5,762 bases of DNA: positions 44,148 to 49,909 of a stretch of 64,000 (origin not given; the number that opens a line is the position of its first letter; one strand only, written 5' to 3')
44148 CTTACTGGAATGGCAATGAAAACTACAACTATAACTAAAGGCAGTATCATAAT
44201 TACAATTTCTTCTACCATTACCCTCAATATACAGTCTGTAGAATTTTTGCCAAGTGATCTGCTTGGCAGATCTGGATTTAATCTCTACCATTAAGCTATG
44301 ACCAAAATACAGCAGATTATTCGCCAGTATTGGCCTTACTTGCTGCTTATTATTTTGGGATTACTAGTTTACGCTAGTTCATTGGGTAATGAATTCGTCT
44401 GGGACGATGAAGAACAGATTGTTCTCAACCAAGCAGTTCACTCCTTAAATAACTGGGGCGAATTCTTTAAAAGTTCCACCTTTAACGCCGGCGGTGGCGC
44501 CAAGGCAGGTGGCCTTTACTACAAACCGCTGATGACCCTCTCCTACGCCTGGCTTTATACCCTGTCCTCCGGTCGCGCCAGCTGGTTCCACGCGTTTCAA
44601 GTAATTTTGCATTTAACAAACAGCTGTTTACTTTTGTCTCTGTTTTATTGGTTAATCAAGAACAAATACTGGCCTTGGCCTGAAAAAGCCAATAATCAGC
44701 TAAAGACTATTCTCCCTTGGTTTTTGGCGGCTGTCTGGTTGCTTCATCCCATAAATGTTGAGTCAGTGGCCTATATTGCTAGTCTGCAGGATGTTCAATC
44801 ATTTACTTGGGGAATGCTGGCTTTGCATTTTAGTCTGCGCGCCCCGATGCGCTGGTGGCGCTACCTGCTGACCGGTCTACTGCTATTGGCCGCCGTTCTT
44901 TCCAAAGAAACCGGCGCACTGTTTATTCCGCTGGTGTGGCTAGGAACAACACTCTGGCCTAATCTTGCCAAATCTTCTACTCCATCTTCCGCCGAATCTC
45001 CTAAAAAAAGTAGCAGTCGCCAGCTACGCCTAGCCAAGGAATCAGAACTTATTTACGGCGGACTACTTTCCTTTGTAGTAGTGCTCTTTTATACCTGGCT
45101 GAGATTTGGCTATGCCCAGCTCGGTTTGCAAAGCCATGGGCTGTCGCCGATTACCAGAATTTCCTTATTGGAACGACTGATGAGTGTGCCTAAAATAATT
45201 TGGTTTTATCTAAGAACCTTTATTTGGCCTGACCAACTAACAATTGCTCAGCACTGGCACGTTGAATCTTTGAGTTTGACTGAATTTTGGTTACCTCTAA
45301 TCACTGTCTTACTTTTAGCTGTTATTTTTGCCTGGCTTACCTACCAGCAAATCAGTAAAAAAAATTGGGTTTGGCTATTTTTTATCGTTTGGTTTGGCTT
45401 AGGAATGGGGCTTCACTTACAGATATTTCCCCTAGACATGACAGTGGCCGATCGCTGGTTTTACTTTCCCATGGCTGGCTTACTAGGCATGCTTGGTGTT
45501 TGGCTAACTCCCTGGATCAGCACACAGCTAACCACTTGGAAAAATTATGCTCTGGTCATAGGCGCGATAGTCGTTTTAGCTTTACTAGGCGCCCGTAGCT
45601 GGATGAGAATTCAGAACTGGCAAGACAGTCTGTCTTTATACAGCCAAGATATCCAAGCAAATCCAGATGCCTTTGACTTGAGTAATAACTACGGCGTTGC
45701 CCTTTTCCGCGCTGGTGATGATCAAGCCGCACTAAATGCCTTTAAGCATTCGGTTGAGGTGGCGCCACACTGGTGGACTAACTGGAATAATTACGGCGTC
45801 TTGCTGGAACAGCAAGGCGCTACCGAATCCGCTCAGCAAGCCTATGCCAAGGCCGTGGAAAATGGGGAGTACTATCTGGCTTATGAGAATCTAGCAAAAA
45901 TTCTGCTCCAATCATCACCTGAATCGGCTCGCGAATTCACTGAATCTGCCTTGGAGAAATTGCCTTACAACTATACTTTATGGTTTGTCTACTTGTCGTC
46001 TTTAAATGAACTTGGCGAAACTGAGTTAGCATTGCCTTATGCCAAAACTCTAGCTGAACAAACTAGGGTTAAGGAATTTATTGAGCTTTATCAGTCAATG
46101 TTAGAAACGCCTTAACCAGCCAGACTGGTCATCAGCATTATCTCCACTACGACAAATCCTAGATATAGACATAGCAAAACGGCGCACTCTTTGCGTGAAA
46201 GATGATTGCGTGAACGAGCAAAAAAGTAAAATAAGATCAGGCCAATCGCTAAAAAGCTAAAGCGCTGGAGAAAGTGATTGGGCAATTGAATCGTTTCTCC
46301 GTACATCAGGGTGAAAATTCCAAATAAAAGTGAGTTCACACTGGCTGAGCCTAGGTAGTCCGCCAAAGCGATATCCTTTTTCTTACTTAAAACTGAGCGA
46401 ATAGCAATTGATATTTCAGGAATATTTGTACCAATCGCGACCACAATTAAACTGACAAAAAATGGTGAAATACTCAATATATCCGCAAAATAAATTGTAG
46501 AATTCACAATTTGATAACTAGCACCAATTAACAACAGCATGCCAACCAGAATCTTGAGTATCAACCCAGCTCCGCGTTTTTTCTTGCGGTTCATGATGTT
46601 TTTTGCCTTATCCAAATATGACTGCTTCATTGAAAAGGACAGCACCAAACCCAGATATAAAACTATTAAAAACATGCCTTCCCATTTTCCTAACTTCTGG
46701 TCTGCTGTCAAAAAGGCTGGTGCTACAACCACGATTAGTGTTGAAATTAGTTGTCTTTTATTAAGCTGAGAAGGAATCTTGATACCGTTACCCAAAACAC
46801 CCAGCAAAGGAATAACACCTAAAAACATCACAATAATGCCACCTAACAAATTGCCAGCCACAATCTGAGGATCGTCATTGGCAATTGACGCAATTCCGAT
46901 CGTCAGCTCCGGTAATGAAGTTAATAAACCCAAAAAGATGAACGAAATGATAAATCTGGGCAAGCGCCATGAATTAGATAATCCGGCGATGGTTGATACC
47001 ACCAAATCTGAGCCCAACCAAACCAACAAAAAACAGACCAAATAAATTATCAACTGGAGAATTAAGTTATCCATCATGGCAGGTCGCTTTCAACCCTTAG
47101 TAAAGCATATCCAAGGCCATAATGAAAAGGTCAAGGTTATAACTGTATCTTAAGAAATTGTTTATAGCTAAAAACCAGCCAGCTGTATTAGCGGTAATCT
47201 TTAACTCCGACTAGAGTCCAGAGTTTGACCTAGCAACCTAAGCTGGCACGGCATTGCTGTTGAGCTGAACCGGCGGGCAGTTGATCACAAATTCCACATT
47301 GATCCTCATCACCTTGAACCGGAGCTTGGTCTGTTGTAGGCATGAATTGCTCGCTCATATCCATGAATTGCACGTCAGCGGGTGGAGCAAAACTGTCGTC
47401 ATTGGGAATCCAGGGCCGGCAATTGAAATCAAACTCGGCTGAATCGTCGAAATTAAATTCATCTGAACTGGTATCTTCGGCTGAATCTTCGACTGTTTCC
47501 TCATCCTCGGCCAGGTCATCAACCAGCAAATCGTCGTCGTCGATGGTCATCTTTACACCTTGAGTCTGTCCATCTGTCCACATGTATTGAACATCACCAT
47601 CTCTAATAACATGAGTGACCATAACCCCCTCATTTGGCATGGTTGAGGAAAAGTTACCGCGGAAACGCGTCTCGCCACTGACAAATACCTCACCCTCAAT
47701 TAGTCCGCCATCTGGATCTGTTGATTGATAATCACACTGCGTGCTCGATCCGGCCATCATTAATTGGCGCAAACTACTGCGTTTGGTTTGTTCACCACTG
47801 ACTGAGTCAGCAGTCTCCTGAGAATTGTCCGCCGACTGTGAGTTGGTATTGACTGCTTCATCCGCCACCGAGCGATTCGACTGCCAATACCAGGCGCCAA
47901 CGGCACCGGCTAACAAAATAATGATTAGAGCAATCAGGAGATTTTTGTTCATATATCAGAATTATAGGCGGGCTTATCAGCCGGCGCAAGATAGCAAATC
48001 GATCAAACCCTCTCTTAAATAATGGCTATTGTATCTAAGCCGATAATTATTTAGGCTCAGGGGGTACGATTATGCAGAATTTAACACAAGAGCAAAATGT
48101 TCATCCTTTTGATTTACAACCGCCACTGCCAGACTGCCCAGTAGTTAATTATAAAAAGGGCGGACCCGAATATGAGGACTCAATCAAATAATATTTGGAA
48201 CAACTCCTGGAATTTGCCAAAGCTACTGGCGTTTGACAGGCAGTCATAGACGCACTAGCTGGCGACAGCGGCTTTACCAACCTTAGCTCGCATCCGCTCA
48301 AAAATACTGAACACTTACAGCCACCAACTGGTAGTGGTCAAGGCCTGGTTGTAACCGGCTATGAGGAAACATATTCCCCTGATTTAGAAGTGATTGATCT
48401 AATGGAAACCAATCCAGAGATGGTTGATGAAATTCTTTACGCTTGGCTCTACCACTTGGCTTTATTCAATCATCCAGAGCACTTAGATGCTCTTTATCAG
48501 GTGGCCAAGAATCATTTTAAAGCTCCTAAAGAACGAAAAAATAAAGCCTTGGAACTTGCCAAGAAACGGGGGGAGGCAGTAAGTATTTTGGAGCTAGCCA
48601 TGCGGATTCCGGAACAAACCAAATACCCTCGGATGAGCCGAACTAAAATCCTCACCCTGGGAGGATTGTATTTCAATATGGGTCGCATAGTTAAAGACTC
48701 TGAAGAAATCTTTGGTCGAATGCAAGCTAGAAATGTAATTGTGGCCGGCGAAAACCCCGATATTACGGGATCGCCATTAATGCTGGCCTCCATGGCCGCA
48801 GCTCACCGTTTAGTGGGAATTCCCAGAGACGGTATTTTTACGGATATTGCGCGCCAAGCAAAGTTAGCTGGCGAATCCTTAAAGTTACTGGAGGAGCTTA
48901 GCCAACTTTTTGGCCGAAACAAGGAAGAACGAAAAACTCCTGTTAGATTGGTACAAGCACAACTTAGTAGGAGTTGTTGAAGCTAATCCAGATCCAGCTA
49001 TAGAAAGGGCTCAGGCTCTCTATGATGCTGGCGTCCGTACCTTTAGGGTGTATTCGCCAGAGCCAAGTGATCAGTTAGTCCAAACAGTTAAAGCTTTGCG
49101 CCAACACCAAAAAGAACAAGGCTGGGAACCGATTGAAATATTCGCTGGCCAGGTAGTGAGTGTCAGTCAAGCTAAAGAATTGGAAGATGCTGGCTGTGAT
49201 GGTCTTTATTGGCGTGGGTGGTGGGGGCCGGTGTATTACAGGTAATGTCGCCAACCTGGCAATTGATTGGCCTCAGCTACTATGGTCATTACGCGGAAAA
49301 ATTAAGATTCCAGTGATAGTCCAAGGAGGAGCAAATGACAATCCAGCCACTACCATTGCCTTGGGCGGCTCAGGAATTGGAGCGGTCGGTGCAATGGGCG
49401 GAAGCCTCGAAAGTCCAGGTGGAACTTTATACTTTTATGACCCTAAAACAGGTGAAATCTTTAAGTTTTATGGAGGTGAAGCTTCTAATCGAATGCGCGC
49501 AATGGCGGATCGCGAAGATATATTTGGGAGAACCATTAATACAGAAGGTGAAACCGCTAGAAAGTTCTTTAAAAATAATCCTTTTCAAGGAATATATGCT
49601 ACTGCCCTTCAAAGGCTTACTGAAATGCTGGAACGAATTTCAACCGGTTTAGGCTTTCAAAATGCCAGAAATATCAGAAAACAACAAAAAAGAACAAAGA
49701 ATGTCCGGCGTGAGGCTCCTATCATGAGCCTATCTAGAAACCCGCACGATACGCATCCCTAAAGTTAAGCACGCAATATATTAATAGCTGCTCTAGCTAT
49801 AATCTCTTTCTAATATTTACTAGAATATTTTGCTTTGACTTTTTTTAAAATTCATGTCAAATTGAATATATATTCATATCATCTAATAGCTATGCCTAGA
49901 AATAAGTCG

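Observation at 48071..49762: IMPDH/GuaB3-like gene broken across three to four reading frames; one shift at a G5 homopolymer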

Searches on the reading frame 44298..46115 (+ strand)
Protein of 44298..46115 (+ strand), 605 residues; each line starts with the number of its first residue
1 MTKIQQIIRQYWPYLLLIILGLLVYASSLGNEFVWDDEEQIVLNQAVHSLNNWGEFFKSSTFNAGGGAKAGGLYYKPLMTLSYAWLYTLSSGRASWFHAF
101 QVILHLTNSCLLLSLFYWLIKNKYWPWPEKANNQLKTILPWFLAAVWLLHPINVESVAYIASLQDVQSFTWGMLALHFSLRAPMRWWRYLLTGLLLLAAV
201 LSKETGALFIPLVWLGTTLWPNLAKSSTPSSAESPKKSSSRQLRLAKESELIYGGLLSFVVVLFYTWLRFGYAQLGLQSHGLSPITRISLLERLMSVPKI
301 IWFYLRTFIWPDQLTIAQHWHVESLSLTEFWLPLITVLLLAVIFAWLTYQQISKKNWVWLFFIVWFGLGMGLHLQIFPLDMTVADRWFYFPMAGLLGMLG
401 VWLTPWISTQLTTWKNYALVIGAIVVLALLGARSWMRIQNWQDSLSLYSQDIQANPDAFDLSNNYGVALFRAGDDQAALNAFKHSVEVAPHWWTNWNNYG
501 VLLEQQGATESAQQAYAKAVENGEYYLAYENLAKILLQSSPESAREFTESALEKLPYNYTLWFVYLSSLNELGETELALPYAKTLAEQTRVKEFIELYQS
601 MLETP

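Call 30: search_protein_families(library=pfam, proteins=[window:44298-46115:+], max_evalue=0.001)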
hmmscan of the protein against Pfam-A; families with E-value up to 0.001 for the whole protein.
window:44298-46115:+ (605 aa): 5 families
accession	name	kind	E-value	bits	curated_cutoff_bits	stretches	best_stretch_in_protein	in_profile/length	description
PF07719.23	TPR_2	-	1.1e-08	34.9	27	0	463-491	5-33/34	Tetratricopeptide repeat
PF13432.12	TPR_16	-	3.4e-07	31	32.7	1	432-482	4-54/65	Tetratricopeptide repeat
PF13424.12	TPR_12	-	1.6e-06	28.7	30.1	1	461-521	5-73/77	Tetratricopeptide repeat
PF13428.12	TPR_14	-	2.4e-06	28.1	23.5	0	496-535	4-44/44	Tetratricopeptide repeat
PF13371.12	TPR_9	-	0.00021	21.7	35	0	472-522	8-58/73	Tetratricopeptide repeat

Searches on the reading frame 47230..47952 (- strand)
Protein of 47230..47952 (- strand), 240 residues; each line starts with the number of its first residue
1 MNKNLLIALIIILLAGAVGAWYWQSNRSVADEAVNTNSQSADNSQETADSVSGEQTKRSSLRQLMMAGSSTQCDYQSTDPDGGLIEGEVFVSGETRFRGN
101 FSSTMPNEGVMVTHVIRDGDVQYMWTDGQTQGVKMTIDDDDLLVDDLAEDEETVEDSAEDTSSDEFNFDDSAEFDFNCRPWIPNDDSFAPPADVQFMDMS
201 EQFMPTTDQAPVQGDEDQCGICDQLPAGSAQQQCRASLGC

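Call 16: find_encoding_contigs(protein=window:47230-47952:-, flank=10000, max_places=6)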
Protein window:47230-47952:- (240 aa): 7 contigs read that carry it; 5 places shown.
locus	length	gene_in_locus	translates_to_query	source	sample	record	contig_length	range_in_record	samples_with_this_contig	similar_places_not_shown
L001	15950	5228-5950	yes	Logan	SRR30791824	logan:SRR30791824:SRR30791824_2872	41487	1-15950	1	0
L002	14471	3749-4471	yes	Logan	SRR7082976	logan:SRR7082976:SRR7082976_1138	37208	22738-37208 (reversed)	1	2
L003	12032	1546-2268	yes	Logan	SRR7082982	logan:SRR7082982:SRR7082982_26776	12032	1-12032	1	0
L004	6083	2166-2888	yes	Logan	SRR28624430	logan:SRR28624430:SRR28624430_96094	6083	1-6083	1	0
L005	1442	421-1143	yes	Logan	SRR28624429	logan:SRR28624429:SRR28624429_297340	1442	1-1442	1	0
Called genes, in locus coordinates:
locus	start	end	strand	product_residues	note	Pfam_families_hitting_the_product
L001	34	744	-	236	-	PF01863:YgjP-like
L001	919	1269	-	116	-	-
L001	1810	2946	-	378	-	PF01522:Polysacc_deac_1 (weak)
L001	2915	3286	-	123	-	PF02001:DUF134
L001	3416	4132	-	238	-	PF00478:IMPDH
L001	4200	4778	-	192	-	-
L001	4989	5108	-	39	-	-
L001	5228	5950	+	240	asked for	-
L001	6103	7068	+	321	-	PF01699:Na_Ca_ex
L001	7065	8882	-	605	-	PF07719:TPR_2 (faint), PF13432:TPR_16 (faint), PF13424:TPR_12 (faint), PF13428:TPR_14 (faint)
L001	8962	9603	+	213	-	-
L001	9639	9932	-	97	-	-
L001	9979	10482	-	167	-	PF03449:GreA_GreB_N, PF01272:GreA_GreB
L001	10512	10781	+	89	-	PF01541:GIY-YIG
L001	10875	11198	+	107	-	PF01329:Pterin_4a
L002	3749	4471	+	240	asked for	-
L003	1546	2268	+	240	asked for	-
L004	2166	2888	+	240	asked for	-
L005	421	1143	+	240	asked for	-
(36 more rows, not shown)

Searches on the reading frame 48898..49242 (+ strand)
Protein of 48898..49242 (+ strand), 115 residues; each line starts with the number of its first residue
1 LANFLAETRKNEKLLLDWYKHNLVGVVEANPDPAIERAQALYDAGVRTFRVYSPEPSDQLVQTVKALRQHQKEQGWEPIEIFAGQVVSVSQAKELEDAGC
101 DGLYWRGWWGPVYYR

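Call 6: search_protein_families(library=pfam, proteins=[window:48898-49242:+], max_evalue=1)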
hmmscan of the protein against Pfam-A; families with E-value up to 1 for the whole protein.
seq(115 aa): 5 families
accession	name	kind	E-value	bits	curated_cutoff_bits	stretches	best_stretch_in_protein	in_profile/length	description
PF00478.31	IMPDH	-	7.3e-05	22.4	25.6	1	17-103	88-170/345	IMP dehydrogenase / GMP reductase domain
PF01081.25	Aldolase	-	0.017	15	27.8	1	26-101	13-82/196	KDPG and KHG aldolase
PF24373.1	DUF7529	-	0.02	15.1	27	1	59-98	17-56/160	Family of unknown function (DUF7529)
PF04055.27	Radical_SAM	-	0.093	13.3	29.5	1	30-103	29-105/166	Radical SAM superfamily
PF14229.12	DUF4332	-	0.11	13.1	23.2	1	6-74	37-102/122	Domain of unknown function (DUF4332)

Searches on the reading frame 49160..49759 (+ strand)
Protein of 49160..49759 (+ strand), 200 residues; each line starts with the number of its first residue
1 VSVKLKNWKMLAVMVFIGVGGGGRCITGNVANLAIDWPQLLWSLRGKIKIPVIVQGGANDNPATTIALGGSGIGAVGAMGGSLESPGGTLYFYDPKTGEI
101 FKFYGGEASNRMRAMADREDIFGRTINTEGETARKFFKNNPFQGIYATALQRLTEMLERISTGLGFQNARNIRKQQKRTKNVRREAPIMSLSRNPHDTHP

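Call 6: search_protein_families(library=pfam, proteins=[window:49160-49759:+], max_evalue=1)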
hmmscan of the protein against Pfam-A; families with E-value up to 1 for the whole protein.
seq(200 aa): 1 family
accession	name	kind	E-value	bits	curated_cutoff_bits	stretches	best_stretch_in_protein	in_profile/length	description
PF00478.31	IMPDH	-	2.7e-07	30.4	25.6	1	13-177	168-330/345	IMP dehydrogenase / GMP reductase domain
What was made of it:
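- On IMPDH/GMPR superfamily (Pfam PF00478): The last fragment alone scores 30.4 bits (call 6).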
